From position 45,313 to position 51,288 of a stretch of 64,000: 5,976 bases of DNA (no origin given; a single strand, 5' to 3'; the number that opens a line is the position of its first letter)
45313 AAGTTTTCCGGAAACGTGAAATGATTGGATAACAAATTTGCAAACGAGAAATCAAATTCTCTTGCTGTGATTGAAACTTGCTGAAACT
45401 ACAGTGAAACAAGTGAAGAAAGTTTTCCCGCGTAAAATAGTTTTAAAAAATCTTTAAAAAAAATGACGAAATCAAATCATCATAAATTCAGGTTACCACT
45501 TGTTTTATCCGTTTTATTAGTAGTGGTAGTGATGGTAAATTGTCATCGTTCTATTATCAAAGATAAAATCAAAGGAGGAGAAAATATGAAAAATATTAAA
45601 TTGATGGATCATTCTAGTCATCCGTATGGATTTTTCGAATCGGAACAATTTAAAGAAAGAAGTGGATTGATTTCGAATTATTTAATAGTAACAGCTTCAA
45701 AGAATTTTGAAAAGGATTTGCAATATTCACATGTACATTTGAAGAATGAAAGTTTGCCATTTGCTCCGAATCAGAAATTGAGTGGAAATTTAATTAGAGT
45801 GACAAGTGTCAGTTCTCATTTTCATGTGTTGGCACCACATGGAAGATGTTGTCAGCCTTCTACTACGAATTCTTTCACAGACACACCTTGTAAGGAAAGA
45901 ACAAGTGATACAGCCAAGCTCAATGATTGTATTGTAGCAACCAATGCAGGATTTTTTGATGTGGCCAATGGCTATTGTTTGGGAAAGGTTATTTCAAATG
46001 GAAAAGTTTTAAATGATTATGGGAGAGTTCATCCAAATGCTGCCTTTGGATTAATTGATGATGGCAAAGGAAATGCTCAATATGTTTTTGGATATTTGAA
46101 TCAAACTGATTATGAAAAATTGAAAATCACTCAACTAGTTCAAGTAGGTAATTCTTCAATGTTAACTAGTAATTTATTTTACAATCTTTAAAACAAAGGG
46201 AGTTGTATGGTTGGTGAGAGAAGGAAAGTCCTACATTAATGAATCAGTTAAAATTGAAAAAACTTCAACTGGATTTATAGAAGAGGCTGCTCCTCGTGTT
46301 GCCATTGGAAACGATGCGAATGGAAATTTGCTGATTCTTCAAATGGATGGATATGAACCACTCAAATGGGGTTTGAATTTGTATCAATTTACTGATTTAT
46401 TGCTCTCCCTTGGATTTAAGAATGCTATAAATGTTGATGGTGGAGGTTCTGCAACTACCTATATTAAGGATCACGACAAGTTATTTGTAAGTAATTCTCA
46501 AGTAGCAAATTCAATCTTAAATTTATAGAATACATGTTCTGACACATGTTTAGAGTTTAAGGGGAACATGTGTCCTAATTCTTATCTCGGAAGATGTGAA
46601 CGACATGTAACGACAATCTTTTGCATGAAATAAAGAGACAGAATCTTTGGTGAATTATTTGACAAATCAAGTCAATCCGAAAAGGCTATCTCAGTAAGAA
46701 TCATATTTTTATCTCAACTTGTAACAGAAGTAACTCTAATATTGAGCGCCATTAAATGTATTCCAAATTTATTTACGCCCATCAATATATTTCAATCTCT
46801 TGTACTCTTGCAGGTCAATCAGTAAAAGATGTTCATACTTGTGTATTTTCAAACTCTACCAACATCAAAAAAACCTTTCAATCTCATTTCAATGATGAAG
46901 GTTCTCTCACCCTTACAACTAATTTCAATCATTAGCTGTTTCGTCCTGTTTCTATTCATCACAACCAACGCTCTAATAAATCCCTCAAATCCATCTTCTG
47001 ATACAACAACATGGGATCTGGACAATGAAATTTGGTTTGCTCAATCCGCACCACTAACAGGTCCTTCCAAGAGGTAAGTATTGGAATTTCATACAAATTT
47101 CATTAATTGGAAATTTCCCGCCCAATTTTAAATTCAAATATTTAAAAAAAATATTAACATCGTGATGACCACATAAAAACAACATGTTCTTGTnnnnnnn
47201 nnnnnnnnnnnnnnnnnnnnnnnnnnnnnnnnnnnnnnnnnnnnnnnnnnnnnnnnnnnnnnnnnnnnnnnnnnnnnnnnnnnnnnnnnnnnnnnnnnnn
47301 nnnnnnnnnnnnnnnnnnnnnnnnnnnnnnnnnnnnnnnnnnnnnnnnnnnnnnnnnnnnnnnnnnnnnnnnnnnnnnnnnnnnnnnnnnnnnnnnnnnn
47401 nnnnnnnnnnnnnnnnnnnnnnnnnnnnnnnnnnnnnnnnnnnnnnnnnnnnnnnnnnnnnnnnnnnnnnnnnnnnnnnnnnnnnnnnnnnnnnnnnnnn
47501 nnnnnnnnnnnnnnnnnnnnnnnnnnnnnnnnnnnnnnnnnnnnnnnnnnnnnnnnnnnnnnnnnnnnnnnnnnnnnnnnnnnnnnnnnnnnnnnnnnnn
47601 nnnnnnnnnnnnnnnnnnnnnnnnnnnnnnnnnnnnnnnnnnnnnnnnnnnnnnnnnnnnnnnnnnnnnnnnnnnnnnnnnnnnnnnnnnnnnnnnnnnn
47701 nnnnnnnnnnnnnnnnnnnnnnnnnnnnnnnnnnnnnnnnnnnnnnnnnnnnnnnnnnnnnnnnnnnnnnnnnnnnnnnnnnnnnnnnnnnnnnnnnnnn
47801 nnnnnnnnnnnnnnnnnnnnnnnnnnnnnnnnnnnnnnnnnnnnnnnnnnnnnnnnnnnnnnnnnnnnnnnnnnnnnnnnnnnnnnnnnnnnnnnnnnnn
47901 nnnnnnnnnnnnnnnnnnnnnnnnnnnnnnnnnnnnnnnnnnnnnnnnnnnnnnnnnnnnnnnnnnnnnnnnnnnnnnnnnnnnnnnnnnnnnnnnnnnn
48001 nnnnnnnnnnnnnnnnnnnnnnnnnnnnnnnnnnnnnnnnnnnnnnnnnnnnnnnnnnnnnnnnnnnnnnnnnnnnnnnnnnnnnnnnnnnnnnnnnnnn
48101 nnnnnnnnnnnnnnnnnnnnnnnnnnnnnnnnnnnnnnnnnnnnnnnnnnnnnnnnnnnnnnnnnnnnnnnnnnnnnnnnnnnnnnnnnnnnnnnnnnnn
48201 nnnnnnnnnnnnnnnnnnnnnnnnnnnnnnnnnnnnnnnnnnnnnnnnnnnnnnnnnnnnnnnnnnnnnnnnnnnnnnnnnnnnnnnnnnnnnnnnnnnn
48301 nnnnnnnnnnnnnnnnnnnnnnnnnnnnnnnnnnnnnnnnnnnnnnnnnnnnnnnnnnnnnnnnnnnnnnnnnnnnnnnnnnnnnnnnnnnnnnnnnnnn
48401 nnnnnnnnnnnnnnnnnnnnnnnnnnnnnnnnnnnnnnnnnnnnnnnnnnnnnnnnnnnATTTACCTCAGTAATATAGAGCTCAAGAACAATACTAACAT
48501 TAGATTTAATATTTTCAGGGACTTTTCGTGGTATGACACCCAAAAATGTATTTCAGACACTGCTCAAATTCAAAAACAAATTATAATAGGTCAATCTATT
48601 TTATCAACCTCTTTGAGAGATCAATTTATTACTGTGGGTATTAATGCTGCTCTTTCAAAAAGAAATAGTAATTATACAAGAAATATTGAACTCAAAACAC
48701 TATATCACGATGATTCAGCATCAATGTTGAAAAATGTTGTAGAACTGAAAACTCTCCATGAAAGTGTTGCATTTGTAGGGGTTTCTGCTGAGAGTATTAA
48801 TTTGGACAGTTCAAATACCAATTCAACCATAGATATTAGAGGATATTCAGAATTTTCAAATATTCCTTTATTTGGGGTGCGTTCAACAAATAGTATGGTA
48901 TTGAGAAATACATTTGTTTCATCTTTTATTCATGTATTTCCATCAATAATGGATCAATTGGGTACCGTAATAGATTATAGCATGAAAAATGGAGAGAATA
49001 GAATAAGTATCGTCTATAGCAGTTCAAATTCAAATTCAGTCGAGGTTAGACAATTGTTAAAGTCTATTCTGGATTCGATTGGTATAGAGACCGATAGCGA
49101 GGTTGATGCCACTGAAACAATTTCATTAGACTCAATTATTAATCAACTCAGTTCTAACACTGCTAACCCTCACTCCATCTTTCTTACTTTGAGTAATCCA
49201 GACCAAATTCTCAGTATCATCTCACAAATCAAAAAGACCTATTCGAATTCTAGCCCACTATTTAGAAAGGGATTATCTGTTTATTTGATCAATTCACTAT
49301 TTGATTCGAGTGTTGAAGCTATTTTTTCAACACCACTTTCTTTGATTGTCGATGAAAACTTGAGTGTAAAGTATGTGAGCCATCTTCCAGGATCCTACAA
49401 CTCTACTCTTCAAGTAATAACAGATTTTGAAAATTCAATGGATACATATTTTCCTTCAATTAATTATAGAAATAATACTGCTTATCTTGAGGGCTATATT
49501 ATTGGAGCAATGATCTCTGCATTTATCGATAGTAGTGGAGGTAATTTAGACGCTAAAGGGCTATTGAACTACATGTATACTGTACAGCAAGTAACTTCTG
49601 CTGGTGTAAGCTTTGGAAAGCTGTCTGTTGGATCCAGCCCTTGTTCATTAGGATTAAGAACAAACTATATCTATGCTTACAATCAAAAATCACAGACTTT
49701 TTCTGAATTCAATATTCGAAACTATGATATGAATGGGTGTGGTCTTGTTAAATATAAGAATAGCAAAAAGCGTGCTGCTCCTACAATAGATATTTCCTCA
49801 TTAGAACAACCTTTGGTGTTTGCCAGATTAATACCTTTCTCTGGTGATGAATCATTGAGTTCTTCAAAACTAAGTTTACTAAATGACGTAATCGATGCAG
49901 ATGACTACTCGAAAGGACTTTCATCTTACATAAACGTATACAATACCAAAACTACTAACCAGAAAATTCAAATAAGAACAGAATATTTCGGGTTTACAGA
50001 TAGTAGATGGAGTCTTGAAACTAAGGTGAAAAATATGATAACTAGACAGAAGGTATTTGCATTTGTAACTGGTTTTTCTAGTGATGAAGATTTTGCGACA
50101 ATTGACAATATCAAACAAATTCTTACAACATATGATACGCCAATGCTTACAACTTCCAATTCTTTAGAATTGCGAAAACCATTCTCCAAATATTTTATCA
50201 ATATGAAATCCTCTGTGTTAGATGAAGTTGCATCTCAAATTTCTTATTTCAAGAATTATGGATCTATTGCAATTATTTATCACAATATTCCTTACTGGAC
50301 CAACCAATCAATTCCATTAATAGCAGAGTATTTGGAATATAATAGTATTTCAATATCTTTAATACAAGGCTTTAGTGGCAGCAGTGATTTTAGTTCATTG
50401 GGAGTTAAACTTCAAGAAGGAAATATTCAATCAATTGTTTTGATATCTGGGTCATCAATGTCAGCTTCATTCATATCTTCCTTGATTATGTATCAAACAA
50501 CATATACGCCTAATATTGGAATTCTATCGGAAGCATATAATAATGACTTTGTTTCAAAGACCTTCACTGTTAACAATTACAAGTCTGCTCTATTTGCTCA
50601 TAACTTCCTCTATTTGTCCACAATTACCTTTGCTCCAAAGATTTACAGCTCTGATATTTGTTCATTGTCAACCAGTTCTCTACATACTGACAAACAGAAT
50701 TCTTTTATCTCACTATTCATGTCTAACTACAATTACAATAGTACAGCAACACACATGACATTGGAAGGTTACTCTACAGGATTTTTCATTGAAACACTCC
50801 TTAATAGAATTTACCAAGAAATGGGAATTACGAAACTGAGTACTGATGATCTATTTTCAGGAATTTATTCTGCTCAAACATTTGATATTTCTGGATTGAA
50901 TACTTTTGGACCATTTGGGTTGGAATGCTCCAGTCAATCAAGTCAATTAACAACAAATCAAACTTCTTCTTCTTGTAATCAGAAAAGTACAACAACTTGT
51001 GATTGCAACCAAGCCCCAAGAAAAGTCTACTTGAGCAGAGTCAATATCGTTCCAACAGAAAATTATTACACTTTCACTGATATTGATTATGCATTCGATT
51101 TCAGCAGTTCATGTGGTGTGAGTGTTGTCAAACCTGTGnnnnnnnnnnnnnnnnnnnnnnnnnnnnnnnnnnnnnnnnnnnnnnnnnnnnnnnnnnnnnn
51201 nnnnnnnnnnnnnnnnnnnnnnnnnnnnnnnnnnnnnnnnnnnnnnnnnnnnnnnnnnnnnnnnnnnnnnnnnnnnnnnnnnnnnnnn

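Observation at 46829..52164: Receptor-type class III cyclase with a tandem PBP/ANF-receptor-like ectodomain fused directly to TM and cyclase, a trypanosomatid-like architecture in an amoebozoan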

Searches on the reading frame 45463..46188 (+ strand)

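Call 47: search_protein_families(library=pfam, proteins=[window:45463-46188:+], max_evalue=0.001)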
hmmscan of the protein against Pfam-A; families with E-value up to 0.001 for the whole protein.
window:45463-46188:+ (242 aa): 1 family
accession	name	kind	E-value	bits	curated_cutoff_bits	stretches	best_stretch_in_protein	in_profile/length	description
PF09992.14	NAGPA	-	0.00078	20.1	25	0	155-229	2-69/169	Phosphodiester glycosidase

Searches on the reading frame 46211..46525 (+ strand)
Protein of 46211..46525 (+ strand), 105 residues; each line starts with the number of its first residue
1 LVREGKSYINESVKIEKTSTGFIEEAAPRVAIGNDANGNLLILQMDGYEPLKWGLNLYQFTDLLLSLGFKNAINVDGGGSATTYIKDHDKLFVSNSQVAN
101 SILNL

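Call 47: search_protein_families(library=pfam, proteins=[window:46211-46525:+], max_evalue=0.001)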
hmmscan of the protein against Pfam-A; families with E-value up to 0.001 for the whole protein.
window:46211-46525:+ (105 aa): 1 family
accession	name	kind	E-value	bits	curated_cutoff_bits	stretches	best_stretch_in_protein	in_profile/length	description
PF09992.14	NAGPA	-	2.6e-17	64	25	1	13-90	78-153/169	Phosphodiester glycosidase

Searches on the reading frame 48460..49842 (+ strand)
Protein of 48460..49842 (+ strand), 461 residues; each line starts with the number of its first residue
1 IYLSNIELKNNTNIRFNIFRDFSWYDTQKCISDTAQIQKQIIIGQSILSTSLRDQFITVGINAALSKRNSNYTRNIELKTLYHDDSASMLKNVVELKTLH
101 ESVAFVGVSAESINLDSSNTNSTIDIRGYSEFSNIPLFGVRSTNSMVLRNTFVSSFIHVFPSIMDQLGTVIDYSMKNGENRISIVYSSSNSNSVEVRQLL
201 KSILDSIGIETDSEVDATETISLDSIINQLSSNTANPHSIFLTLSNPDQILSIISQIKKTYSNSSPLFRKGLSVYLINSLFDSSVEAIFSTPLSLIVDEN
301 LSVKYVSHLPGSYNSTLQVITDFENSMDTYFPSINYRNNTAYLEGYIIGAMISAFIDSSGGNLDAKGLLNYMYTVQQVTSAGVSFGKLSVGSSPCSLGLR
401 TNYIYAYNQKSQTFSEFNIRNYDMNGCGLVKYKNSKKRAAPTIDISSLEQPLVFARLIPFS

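Call 8: search_protein_families(library=pfam, proteins=[window:48460-49842:+], max_evalue=1)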
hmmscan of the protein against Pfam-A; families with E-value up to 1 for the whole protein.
seq(461 aa): 2 families
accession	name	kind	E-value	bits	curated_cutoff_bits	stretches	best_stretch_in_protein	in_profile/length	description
PF01094.35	ANF_receptor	-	0.00024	20.7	25.4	1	62-259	7-199/353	Receptor family ligand binding region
PF18962.6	Por_Secre_tail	-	0.011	16.5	27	1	410-450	16-55/75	Secretion system C-terminal sorting domain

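Call 50: search_solved_structures(query=window:48574-49800:+, max_evalue=1, show_alignments=0)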
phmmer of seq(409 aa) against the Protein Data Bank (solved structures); distinct sequences matched with E-value up to 1: 1.
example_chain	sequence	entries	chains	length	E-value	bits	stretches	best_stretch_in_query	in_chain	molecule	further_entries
9lwj_J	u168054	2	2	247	0.19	14.2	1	150-199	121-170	E3 SUMO-protein ligase NSE2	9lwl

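Call 55: search_solved_structures(query=A4, max_evalue=1, show_alignments=0)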
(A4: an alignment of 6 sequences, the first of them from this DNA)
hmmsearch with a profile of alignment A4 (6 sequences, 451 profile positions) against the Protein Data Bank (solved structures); distinct sequences matched with E-value up to 1: 5.
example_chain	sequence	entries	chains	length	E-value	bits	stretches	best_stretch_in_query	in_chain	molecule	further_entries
4kv7_A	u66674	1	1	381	0.00029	23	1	317-379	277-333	Probable leucine/isoleucine/valine-binding protein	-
2cmr_A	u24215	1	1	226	0.0064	18.5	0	322-373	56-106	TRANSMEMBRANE GLYCOPROTEIN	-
3ma9_A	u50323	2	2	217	0.0065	18.5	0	322-373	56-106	Transmembrane glycoprotein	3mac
2xra_A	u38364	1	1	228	0.0072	18.4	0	322-373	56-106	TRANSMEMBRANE PROTEIN GP41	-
2kr5_A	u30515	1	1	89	0.84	11.6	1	104-153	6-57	Aflatoxin biosynthesis polyketide synthase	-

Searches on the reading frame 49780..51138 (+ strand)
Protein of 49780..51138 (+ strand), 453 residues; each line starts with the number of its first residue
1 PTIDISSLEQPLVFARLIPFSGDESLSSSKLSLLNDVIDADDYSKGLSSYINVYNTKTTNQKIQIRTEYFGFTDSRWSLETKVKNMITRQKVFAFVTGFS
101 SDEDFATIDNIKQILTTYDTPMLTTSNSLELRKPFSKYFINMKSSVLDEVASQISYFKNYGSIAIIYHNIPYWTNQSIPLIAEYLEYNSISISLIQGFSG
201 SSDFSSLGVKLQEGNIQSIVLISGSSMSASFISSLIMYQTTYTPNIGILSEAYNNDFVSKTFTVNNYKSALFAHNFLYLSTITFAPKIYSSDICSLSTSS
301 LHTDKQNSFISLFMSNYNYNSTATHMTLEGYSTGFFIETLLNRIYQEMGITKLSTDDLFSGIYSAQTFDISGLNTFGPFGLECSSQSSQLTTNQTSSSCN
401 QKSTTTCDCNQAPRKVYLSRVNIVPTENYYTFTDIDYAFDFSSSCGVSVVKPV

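Call 8: search_protein_families(library=pfam, proteins=[window:49780-51138:+], max_evalue=1)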
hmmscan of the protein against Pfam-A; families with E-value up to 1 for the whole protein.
seq(453 aa): 3 families
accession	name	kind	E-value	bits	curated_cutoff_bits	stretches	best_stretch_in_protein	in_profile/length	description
PF13458.12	Peripla_BP_6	-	2.7e-07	31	31.7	1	81-234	59-209/343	Periplasmic binding protein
PF25493.1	Peripla_BP_A-cyclase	-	0.0041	16.6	27.2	1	304-389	255-333/373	Adenylate cyclase, periplasmic binding protein-like domain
PF17764.6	PriA_3primeBD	-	0.086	13.2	22.7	1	88-147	33-91/96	3'DNA-binding domain (3'BD)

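Call 51: search_solved_structures(query=window:49804-51138:+, max_evalue=1, show_alignments=0)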
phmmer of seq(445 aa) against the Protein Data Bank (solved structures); distinct sequences matched with E-value up to 1: 1.
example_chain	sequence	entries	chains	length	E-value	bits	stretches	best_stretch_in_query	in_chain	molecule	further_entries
3f5d_A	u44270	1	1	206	0.21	13.9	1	184-271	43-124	protein YdeA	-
